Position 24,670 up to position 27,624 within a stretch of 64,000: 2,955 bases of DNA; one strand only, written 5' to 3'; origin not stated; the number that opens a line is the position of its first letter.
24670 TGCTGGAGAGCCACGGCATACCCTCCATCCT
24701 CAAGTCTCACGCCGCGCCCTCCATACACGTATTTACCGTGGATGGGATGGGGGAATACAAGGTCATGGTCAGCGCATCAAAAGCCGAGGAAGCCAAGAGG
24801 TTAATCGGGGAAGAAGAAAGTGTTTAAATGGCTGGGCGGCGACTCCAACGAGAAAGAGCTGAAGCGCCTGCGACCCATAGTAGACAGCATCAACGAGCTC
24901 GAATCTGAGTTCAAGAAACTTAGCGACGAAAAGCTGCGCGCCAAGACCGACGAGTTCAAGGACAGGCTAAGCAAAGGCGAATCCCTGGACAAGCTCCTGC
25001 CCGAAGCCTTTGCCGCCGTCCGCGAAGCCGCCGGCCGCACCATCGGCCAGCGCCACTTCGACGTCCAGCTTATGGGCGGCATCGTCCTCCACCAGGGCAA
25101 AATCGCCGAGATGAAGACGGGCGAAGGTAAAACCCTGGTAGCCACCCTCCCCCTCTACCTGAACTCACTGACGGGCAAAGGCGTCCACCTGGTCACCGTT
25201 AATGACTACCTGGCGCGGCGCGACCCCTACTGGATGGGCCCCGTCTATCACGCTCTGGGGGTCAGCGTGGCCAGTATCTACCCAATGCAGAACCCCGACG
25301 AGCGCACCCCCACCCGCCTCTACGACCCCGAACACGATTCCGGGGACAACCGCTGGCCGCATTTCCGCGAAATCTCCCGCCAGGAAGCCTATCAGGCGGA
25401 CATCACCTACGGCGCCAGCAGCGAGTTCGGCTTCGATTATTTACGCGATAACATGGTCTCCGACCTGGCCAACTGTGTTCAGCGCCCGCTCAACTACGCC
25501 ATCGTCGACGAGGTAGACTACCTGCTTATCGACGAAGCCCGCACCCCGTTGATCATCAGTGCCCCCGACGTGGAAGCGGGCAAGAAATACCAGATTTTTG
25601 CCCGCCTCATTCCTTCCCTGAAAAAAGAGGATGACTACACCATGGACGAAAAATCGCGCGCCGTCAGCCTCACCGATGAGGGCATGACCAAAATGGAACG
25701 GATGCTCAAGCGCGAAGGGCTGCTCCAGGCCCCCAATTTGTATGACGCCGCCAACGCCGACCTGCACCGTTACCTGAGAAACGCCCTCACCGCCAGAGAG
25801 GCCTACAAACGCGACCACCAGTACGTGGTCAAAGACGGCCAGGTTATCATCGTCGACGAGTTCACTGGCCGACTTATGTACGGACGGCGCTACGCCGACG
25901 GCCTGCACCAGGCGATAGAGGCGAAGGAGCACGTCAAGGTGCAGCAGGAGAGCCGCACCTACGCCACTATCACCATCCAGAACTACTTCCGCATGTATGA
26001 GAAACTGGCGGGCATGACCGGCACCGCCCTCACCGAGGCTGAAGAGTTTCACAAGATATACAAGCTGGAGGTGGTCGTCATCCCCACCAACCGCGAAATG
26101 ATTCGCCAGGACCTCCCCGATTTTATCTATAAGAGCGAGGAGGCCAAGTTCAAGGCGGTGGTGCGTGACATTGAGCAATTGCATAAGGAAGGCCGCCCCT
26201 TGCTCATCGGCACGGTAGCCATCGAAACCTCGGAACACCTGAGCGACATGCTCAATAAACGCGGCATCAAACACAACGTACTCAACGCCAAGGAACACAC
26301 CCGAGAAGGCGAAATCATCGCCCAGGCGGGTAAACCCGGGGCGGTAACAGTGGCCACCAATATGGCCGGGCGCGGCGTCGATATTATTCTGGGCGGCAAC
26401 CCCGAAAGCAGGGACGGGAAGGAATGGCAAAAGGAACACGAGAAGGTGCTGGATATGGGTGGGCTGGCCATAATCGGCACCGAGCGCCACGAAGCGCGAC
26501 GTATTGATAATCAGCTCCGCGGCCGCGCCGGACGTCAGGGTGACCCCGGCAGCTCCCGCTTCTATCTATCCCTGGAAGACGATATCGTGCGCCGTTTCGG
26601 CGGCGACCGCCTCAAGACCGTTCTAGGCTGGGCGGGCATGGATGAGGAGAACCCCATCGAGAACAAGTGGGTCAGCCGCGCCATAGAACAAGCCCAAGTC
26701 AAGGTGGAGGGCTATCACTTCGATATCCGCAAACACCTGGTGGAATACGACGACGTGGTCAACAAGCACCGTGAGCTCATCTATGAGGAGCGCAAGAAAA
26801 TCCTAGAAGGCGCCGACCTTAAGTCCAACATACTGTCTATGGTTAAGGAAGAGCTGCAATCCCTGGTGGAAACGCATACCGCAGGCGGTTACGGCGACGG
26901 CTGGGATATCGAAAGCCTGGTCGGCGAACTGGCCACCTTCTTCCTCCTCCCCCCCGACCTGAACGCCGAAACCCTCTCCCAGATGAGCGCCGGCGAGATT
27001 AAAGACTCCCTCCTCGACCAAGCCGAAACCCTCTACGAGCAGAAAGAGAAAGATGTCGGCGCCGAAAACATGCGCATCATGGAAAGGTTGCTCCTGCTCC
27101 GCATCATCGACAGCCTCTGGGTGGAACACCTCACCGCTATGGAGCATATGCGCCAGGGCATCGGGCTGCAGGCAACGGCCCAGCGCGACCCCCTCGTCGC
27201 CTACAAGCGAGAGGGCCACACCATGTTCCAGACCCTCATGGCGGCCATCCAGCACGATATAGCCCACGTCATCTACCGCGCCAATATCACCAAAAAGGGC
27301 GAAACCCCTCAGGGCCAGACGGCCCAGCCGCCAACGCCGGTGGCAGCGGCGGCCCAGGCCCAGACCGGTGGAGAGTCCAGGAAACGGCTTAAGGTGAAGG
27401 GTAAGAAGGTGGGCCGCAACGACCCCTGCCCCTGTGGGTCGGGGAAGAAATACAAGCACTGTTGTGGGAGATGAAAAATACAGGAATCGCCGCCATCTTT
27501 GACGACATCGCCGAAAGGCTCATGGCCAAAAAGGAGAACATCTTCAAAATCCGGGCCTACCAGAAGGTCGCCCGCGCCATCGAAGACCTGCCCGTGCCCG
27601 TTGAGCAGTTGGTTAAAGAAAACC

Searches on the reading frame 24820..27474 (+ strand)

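Call 84: search_protein_families(library=pfam, proteins=[window:24820-27474:+], max_evalue=0.00001)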
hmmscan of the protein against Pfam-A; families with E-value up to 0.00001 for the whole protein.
window:24820-27474:+ (884 aa): 5 families
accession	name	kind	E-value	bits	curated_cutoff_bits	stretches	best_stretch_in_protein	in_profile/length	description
PF07517.20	SecA_DEAD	-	9.3e-123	409.5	24.6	1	7-411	6-290/290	SecA DEAD-like domain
PF21090.3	P-loop_SecA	-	1.4e-82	276.7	27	1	427-609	2-204/205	SecA P-loop domain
PF07516.18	SecA_SW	-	1.4e-63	215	26.7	1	612-821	1-199/200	SecA Wing and Scaffold domain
PF01043.26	SecA_PP_bind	-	9.2e-39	132.9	23.5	1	255-367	4-110/110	SecA preprotein cross-linking domain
PF02810.21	SEC-C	-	4e-10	39.8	20.4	1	866-884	1-19/19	SEC-C motif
